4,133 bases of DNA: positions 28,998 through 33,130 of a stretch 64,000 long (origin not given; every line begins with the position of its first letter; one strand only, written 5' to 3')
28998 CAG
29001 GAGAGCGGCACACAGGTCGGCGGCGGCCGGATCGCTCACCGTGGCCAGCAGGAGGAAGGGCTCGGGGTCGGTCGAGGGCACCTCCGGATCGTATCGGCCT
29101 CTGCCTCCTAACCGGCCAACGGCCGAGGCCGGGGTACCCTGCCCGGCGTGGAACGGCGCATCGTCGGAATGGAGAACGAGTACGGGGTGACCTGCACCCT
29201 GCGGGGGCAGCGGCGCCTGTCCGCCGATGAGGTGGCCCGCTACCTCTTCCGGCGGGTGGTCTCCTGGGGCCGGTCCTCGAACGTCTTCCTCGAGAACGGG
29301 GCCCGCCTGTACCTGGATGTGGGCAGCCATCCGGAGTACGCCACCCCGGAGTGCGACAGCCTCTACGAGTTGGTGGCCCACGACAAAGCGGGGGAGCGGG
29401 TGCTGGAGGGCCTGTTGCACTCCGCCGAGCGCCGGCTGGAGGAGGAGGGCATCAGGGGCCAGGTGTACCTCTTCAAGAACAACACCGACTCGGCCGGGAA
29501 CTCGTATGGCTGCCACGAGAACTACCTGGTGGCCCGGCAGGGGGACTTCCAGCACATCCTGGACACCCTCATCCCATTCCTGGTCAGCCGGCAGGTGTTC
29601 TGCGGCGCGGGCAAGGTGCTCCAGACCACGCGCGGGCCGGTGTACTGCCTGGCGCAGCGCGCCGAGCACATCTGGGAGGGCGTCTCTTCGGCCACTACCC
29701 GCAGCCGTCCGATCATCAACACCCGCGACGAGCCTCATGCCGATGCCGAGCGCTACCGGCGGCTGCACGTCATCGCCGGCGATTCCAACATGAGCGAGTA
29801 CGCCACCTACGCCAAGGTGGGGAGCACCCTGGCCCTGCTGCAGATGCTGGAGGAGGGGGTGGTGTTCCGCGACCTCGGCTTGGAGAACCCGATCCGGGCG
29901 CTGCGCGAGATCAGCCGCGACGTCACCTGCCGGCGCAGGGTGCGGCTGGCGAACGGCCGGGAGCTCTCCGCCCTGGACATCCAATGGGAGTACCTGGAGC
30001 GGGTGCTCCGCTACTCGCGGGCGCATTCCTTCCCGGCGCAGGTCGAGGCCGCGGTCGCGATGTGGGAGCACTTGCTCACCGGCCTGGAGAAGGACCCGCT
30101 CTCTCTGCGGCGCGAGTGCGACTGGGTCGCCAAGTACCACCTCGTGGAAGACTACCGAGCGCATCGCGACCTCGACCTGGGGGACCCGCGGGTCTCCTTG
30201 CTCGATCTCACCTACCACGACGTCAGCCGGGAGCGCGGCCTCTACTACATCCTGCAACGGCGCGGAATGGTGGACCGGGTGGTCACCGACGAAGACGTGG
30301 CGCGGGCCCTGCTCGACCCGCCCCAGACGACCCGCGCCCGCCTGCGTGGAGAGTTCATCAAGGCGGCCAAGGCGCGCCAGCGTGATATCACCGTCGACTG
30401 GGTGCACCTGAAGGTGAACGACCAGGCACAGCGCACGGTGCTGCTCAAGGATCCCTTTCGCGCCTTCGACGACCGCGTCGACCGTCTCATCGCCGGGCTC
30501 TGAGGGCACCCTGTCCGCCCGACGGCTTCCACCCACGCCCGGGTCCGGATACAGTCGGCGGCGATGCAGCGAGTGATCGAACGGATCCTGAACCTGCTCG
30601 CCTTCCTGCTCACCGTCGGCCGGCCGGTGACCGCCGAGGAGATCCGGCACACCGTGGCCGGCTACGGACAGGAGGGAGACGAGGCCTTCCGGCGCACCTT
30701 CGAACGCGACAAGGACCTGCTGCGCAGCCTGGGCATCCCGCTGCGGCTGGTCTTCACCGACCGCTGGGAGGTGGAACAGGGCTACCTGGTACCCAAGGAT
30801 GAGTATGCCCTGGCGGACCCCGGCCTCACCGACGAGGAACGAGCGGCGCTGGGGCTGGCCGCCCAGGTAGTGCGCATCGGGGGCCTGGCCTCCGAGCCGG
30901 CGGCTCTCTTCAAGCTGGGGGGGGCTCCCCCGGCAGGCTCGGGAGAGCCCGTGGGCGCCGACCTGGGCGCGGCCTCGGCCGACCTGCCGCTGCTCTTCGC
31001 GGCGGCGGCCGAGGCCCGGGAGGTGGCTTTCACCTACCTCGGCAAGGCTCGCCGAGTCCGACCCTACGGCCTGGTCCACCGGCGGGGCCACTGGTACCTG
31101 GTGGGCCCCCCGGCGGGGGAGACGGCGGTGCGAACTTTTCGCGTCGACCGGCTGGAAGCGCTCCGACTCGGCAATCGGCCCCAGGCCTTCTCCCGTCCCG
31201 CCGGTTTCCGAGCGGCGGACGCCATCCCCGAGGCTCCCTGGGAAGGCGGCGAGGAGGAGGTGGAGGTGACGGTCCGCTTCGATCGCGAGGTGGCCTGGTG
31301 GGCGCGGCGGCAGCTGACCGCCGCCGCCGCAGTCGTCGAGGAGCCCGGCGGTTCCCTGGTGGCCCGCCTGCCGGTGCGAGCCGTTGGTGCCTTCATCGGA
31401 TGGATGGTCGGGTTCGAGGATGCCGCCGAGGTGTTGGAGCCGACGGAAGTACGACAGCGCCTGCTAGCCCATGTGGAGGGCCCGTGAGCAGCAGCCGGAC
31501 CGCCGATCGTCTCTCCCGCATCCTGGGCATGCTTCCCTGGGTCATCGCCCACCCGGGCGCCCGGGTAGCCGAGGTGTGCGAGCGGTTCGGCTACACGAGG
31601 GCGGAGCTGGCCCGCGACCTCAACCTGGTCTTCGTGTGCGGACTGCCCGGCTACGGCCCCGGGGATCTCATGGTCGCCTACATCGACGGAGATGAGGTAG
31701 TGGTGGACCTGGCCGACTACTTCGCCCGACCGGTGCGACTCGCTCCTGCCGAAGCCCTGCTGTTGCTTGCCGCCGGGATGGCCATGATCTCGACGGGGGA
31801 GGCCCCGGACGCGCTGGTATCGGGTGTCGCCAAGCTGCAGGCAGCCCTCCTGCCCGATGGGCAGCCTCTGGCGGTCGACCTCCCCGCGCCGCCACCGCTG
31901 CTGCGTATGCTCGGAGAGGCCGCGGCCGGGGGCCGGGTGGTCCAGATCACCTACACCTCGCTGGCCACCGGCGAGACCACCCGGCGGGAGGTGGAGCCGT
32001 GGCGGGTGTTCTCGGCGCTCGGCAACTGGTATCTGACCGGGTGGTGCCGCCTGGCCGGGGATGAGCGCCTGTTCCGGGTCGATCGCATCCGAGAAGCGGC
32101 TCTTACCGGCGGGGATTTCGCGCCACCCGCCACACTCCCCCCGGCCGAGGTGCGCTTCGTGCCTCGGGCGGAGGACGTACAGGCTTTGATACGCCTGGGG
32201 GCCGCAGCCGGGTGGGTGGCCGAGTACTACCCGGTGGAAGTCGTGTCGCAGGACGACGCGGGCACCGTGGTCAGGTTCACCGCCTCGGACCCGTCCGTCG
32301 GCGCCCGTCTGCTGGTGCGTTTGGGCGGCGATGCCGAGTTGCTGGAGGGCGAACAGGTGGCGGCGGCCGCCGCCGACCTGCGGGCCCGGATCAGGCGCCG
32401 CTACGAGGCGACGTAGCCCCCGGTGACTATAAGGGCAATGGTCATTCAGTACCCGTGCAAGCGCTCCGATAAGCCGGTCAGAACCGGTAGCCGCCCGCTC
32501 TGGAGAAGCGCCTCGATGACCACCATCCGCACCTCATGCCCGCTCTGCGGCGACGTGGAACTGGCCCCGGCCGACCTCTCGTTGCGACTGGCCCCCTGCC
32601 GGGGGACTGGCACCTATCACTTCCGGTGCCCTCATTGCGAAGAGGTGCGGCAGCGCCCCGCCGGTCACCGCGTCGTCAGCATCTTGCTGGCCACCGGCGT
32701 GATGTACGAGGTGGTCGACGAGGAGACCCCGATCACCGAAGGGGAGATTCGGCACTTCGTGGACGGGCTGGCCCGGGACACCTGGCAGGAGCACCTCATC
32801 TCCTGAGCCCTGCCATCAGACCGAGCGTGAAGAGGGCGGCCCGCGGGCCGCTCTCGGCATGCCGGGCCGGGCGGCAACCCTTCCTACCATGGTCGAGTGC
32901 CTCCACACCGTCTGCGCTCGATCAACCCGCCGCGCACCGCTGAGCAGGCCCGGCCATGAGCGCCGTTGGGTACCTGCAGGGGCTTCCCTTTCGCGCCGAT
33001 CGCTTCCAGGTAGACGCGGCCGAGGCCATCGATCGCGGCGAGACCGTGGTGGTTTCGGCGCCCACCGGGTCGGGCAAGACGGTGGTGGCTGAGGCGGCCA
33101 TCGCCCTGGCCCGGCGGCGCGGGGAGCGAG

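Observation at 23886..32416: Complete Pup-proteasome system (mpa-dop-pup-prcB-prcA-...-pafA-pafB-pafC) with all hallmark motifs visible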

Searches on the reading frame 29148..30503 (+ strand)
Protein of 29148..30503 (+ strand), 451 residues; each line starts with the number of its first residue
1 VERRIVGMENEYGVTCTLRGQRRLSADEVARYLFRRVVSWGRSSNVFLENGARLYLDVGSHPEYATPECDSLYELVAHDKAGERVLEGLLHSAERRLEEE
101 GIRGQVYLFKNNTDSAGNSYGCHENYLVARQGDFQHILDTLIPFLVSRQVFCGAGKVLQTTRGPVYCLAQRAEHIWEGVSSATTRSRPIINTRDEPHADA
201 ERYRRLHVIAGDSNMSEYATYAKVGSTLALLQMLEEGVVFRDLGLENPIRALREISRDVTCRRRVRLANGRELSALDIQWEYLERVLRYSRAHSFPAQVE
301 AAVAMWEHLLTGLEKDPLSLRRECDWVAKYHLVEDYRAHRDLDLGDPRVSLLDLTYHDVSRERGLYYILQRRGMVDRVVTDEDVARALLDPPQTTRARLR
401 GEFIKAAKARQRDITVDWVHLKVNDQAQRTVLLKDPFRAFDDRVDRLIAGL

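Call 4: search_protein_families(library=pfam, proteins=[window:29148-30503:+], max_evalue=0.01)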
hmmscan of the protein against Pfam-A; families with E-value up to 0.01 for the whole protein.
window:29148-30503:+ (451 aa): 1 family
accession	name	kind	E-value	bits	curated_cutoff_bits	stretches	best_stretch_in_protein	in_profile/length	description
PF03136.20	Pup_ligase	-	1e-163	545.9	25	1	4-422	1-441/441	Pup-ligase protein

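Call 6: search_protein_families(library=ncbifam, proteins=[window:29148-30503:+], max_evalue=0.001)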
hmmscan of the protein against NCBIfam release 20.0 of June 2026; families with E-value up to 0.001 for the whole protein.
window:29148-30503:+ (451 aa): 2 families
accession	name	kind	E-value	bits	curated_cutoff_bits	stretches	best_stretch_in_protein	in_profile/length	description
TIGR03686.1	pupylate_PafA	equivalog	7.9e-206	684.1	551.3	1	3-450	1-456/457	Pup--protein ligase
TIGR03688.1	depupylase_Dop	equivalog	3.7e-121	405.3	492.3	1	44-440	81-474/485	depupylase/deamidase Dop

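Call 8: find_related_loci(query=window:29148-30503:+, collection=genome_contigs, flank=10000)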
Query window:29148-30503:+ (451 aa) in genome_contigs; peptide patterns used: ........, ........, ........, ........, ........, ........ (x = any residue, [..] = any of these).
600 stretches matched a pattern (row limit reached: there are more); 597 encode a relative of the query (tblastn E <= 1e-3); the best 80 are kept; 80 distinct loci.
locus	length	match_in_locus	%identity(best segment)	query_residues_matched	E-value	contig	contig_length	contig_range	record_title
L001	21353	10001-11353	84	1-451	0e+0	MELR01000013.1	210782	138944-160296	MAG: Actinobacteria bacterium RBG_16_68_21 RBG_16_scaffold_297, whole genome shotgun sequence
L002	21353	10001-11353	81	1-451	0e+0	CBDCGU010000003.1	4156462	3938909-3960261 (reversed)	MAG: Acidimicrobiia bacterium isolate 6749b232-f2df-4c02-bc6f-726ef32645bf genome assembly, contig: contig_3, whole geno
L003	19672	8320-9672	80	1-451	0e+0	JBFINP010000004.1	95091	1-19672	MAG: Acidimicrobiia bacterium isolate Mix_sand12.2021.10.G.66 k141_1928492_length_95091_cov_34.1890, whole genome shotgu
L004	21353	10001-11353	80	1-451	0e+0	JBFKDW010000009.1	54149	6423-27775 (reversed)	MAG: Acidimicrobiia bacterium isolate Mix_sand20.2022.06.G.68 k141_1220110_length_54149_cov_18.1323, whole genome shotgu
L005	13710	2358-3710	80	1-451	0e+0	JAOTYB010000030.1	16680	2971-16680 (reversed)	MAG: Acidimicrobiia bacterium isolate 21_Jan_SF_Bin35 21_Jan_SF_Bin35_scaffold_2247_c1, whole genome shotgun sequence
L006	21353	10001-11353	79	1-451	0e+0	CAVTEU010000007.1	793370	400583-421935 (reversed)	MAG: uncultured Actinomycetes bacterium isolate MFD09267.bin.2.26 genome assembly, contig: contig_24685, whole genome sh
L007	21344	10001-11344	79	1-448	0e+0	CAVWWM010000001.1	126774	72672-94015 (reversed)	MAG: uncultured Actinomycetes bacterium isolate MFD00962.bin.2.219 genome assembly, contig: contig_106506, whole genome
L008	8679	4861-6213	77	1-451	0e+0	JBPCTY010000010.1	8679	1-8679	MAG: Acidimicrobiia bacterium isolate MAG_seacave_67 S1Ck127_14373170, whole genome shotgun sequence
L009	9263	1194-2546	81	1-451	0e+0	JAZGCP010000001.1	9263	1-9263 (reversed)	MAG: Acidimicrobiia bacterium isolate SCS3bin.20 SCS3bin.20_1, whole genome shotgun sequence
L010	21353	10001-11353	76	1-451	0e+0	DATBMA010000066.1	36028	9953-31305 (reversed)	MAG TPA_asm: Acidimicrobiia bacterium isolate SMAG_U3986 k141_1304981, whole genome shotgun sequence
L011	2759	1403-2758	75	1-451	0e+0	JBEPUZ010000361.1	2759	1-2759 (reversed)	MAG: Actinomycetota bacterium isolate 22E.metabat2_refined.036 NODE_50359_length_2759_cov_8.579882, whole genome shotgun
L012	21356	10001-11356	74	1-451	0e+0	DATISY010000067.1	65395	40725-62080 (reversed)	MAG TPA_asm: Acidimicrobiia bacterium isolate SMAG_U15941 k141_502247, whole genome shotgun sequence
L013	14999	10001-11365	75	1-451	0e+0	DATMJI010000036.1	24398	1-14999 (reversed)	MAG TPA_asm: Acidimicrobiales bacterium isolate SMAG_U13564 k141_37876, whole genome shotgun sequence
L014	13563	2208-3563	73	1-451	0e+0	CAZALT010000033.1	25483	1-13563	MAG TPA_asm: uncultured Rhabdothermincola sp. isolate SRP344714_co2_478 genome assembly, contig: NODE_4898_length_25483_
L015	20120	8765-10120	73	1-451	0e+0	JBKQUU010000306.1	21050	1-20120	MAG: Acidimicrobiales bacterium isolate SEr2D2E2F__bin_181 SEr2D2E2F_000000297687, whole genome shotgun sequence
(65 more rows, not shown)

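Call 17: find_encoding_contigs(protein=window:29148-30503:+, flank=10000, max_places=4)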
Protein window:29148-30503:+ (451 aa): no gene with exactly this product is on record in the collection.

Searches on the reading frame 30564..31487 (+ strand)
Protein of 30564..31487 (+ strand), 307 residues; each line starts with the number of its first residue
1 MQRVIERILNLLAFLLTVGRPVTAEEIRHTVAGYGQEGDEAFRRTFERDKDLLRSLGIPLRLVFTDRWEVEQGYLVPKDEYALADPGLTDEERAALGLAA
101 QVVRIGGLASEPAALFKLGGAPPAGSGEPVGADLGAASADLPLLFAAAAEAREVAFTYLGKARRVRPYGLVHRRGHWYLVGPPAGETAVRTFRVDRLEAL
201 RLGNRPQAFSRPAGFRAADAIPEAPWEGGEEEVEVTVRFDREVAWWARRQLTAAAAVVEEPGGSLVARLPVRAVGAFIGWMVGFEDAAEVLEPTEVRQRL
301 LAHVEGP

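Call 4: search_protein_families(library=pfam, proteins=[window:30564-31487:+], max_evalue=0.01)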
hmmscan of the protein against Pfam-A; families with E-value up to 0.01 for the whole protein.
window:30564-31487:+ (307 aa): 2 families
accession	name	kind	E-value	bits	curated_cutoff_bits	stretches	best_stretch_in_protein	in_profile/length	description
PF13280.12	WYL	-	2.3e-15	56.8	21.8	1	142-201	4-69/70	WYL domain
PF25583.1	WCX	-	1.9e-13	51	23.9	1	232-304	2-72/76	WCX domain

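Call 6: search_protein_families(library=ncbifam, proteins=[window:30564-31487:+], max_evalue=0.001)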
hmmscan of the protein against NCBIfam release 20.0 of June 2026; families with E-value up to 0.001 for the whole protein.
window:30564-31487:+ (307 aa): 0 families

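Call 70: search_solved_structures(query=window:30564-31487:+, max_evalue=0.001)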
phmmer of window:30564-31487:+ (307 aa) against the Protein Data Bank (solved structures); distinct sequences matched with E-value up to 0.001: 3.
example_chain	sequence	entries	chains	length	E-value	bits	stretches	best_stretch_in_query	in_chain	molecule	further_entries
9fnd_X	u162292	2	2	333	8.3e-29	104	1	5-254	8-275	Transcriptional regulator-like protein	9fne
7p5x_AY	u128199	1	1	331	8.5e-29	103.9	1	5-254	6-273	Transcriptional regulator-like protein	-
6sj9_A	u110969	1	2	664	1.4e-17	67.1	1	6-223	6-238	Proteasome accessory factor B/C (PafBC)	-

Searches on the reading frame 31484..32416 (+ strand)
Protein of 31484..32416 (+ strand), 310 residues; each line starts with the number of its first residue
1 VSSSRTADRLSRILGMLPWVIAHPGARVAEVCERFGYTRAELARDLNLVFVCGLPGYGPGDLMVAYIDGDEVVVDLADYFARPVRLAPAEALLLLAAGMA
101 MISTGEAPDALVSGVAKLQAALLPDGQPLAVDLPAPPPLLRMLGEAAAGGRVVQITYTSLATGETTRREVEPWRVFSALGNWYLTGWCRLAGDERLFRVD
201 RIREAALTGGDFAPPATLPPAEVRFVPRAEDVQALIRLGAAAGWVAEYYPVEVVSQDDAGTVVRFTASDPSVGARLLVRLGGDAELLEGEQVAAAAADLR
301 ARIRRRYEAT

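Call 4: search_protein_families(library=pfam, proteins=[window:31484-32416:+], max_evalue=0.01)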
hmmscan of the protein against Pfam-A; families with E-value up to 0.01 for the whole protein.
window:31484-32416:+ (310 aa): 3 families
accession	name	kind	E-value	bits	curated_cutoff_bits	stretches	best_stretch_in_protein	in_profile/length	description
PF19187.6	HTH_PafC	-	1.6e-27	96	32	1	8-119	1-114/115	PafC helix-turn-helix domain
PF13280.12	WYL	-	3.9e-20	72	21.8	1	139-206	2-69/70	WYL domain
PF25583.1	WCX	-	0.0002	22.1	23.9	1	232-297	3-69/76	WCX domain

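Call 6: search_protein_families(library=ncbifam, proteins=[window:31484-32416:+], max_evalue=0.001)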
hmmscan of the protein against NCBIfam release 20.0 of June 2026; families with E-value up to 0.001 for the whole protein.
window:31484-32416:+ (310 aa): 0 families

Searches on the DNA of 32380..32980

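Call 76: search_rna_families(source=window, start=32380, end=32980, threshold=evalue, max_evalue=1)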
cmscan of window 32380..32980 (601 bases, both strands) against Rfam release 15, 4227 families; matches with E-value up to 1: 0.
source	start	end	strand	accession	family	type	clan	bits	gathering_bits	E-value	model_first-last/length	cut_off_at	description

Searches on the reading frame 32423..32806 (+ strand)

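Call 4: search_protein_families(library=pfam, proteins=[window:32423-32806:+], max_evalue=0.01)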
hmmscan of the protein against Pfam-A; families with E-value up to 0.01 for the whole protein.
window:32423-32806:+ (127 aa): 1 family
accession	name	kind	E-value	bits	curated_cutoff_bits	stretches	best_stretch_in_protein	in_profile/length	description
PF23548.1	Zn_ribbon_FGT1_2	-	0.0079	16.2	27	0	36-48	20-31/35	FORGETTER1 second zinc ribbon domain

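Call 6: search_protein_families(library=ncbifam, proteins=[window:32423-32806:+], max_evalue=0.001)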
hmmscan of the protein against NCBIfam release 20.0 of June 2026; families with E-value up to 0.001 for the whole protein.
window:32423-32806:+ (127 aa): 0 families
